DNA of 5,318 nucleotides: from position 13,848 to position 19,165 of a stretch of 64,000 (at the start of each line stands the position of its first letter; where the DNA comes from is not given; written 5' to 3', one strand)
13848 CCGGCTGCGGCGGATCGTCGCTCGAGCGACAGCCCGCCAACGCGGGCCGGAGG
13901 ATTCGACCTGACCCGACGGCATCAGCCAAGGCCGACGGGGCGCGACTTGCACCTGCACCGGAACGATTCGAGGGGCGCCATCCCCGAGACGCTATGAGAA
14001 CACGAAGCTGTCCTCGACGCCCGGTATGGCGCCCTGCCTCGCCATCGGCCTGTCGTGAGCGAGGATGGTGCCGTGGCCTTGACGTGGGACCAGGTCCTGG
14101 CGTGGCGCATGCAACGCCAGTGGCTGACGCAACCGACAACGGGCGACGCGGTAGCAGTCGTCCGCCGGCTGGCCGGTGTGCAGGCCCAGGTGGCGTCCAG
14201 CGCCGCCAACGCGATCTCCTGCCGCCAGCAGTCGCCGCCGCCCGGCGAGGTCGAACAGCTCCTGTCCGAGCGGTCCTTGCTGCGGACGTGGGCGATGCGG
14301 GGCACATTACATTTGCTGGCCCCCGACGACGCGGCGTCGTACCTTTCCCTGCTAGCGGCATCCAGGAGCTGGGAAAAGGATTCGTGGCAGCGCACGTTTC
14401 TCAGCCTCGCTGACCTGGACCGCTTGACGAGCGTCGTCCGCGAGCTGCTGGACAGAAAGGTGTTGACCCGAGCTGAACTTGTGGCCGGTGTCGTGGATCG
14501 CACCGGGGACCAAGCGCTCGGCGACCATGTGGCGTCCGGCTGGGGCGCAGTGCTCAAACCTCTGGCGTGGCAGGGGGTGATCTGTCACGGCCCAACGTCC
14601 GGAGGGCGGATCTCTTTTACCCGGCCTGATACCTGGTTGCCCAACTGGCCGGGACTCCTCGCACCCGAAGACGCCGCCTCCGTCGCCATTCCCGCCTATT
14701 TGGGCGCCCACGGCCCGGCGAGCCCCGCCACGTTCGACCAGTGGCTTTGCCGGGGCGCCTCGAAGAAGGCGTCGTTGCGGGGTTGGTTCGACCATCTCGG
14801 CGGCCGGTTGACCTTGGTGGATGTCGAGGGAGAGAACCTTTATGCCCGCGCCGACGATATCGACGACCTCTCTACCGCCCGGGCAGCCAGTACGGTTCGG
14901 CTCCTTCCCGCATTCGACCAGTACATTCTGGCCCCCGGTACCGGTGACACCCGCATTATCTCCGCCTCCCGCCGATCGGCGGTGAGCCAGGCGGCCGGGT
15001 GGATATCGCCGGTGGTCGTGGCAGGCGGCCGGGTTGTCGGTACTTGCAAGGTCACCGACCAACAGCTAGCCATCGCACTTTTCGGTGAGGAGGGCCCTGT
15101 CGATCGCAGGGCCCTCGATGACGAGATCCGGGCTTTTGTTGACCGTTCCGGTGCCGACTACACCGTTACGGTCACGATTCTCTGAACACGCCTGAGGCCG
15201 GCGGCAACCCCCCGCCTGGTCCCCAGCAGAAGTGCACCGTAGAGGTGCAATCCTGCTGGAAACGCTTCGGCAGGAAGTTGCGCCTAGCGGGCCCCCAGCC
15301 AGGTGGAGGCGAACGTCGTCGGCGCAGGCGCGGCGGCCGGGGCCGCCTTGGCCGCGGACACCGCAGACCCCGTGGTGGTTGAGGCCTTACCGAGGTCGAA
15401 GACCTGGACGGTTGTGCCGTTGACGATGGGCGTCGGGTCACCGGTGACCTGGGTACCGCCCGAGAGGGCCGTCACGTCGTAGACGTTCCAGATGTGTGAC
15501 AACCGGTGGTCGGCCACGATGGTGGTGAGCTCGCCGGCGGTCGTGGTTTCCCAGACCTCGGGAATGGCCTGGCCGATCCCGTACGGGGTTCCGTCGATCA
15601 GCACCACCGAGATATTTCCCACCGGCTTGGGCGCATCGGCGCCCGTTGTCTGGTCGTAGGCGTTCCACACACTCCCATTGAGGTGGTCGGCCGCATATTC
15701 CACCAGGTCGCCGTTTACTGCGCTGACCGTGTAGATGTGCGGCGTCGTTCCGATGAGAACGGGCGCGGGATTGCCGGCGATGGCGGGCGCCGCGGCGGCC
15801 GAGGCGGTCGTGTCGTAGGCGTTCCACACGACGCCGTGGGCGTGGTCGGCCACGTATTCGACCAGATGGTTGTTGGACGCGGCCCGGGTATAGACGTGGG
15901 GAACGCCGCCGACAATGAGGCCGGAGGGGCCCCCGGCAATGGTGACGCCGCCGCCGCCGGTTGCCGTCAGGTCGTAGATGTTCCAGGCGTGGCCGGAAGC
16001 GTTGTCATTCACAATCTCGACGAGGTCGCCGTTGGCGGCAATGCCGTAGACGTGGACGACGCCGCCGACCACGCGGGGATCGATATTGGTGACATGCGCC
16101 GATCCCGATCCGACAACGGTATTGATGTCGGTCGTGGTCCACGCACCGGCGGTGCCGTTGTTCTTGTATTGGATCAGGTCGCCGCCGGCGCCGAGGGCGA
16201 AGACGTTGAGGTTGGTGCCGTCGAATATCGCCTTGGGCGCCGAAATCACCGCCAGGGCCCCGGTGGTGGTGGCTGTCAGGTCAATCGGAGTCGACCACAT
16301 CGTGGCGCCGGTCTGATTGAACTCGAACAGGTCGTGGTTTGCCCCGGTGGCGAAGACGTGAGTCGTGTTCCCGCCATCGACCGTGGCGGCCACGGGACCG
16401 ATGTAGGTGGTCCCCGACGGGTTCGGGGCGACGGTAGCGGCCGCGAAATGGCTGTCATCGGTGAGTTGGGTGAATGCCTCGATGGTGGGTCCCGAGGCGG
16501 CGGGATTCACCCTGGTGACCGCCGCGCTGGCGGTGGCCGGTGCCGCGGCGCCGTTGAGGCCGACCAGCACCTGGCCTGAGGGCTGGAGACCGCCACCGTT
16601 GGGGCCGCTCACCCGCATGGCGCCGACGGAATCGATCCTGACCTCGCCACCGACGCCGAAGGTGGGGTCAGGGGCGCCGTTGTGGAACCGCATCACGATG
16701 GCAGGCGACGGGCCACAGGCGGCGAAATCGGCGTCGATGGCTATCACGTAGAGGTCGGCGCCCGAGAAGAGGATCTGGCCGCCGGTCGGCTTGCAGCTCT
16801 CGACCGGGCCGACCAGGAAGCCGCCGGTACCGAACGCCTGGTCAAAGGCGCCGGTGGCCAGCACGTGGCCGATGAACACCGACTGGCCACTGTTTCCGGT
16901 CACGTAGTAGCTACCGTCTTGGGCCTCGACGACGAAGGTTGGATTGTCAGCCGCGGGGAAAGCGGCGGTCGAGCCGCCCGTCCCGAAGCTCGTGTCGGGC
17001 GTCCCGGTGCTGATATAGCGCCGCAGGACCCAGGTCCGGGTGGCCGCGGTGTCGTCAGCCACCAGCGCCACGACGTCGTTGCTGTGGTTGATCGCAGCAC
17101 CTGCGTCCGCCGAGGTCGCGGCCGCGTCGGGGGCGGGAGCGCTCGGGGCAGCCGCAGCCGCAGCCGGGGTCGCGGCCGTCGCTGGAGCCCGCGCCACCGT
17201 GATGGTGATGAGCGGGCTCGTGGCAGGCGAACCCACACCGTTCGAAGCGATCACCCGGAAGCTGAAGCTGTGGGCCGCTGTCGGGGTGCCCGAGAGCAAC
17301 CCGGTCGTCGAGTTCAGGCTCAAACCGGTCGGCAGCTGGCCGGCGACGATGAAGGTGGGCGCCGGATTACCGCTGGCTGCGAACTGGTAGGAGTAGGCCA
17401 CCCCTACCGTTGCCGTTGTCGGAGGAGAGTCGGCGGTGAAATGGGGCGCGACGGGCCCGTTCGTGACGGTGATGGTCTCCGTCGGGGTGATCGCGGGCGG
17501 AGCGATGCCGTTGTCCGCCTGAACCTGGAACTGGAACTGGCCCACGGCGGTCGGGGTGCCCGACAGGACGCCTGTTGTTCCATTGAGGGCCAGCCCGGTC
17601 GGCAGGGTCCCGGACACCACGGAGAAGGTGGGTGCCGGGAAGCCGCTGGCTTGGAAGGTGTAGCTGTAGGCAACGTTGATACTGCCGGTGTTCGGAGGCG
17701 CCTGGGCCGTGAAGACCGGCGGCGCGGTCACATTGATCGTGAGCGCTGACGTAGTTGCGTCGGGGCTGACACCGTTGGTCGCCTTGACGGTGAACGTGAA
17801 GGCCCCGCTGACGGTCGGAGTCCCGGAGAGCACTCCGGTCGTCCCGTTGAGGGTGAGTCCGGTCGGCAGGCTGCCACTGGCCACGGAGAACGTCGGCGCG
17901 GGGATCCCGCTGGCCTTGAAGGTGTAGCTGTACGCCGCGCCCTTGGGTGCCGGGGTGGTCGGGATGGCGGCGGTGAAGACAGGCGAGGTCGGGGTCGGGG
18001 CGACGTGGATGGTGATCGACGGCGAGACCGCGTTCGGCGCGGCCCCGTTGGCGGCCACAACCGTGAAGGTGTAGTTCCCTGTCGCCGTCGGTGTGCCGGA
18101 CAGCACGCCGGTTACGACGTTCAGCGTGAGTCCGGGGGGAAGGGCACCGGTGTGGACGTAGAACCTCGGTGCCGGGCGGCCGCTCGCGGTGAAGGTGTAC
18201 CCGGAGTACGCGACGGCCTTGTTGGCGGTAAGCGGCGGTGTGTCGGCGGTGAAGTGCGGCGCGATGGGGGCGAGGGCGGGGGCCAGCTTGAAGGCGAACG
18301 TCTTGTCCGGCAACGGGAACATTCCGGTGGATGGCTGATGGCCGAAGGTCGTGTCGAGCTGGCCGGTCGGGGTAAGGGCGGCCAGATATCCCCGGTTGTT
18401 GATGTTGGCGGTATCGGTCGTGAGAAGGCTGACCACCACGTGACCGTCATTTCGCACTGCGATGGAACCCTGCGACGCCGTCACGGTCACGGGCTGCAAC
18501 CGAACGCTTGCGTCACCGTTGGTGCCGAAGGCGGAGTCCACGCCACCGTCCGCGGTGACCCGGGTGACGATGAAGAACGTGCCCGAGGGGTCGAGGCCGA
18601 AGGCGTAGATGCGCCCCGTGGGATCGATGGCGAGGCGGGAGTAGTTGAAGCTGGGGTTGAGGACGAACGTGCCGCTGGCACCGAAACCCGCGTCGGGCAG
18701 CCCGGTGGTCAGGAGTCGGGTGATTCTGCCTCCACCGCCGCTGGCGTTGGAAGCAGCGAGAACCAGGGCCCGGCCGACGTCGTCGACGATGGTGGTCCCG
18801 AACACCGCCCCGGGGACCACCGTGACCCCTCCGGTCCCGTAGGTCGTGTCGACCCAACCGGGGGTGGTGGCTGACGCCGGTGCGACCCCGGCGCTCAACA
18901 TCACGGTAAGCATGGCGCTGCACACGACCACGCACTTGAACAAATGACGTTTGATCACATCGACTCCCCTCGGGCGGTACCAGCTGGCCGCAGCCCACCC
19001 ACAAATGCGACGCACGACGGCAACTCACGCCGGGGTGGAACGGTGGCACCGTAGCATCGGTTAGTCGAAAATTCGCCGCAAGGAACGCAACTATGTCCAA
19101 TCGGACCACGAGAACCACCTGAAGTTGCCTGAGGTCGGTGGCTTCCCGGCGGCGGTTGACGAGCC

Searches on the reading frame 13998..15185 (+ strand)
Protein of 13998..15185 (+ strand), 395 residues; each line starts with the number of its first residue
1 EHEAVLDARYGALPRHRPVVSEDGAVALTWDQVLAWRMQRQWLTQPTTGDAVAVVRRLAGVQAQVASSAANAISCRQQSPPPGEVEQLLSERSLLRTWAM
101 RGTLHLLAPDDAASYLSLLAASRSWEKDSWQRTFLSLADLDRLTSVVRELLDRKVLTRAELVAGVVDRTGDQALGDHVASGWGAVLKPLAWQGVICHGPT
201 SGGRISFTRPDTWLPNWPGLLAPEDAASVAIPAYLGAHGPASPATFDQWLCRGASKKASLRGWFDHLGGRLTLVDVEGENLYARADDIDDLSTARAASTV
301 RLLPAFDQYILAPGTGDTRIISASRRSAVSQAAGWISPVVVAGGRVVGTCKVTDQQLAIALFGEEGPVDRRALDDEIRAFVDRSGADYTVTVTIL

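Call 78: search_protein_families(library=pfam, proteins=[window:13998-15185:+], max_evalue=0.001)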
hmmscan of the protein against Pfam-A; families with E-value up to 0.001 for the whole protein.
window:13998-15185:+ (395 aa): 1 family
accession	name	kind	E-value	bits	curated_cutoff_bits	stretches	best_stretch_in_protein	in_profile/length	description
PF06224.18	AlkZ-like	-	2.6e-44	152.6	25.9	1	55-380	1-326/329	DNA glycosylase AlkZ-like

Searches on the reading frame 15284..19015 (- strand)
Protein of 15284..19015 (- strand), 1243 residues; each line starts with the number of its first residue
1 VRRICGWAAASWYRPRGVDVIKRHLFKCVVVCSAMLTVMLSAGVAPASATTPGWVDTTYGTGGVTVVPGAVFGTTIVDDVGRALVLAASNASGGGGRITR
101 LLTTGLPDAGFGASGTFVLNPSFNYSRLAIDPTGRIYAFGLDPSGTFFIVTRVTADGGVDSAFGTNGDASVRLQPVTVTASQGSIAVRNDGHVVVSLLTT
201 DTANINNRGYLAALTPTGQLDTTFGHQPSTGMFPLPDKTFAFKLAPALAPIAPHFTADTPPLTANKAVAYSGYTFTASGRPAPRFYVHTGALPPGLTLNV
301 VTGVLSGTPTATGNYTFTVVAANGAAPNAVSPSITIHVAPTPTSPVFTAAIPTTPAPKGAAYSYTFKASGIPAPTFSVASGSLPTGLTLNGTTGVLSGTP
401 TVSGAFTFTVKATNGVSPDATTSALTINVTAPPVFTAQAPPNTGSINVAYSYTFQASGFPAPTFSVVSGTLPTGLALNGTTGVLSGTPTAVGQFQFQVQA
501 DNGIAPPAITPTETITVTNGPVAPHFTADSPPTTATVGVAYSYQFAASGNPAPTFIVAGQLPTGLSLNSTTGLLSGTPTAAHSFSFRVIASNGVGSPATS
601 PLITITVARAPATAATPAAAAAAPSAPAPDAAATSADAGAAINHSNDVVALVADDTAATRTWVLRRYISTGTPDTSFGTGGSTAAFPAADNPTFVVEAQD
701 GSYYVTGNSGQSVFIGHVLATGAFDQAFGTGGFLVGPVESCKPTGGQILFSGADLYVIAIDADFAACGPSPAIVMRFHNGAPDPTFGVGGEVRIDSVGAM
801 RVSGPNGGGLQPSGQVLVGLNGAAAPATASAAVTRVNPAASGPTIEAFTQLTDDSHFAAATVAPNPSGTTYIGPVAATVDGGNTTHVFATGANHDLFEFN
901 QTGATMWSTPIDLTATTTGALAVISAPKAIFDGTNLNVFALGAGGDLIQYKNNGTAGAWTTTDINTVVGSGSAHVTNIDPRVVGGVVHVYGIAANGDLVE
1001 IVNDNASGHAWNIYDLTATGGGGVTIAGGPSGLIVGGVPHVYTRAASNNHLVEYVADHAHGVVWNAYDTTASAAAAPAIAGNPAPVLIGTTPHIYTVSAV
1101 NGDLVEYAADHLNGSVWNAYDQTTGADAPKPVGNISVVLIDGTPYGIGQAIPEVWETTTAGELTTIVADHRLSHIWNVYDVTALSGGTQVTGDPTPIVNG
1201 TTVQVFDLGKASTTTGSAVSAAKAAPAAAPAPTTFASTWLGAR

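Call 20: search_protein_families(library=pfam, proteins=[window:15284-19015:-], max_evalue=0.01)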
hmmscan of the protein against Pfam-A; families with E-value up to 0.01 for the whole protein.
window:15284-19015:- (1243 aa): 4 families
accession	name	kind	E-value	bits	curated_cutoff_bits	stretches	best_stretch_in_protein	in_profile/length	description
PF05345.18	He_PIG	-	2.2e-40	137.5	24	4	525-607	3-95/96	Putative Ig domain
PF07495.19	Y_Y_Y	-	0.0014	18.9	26.6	0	396-429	30-64/65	Y_Y_Y domain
PF24908.1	Ig_SIBA-E_2nd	-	0.0031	18.1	27.8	0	286-320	37-71/117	Integrin beta-like protein A-E, second Ig-like domain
PF12892.13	FctA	-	0.0046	18.1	22.1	0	304-431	6-95/120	Spy0128-like isopeptide containing domain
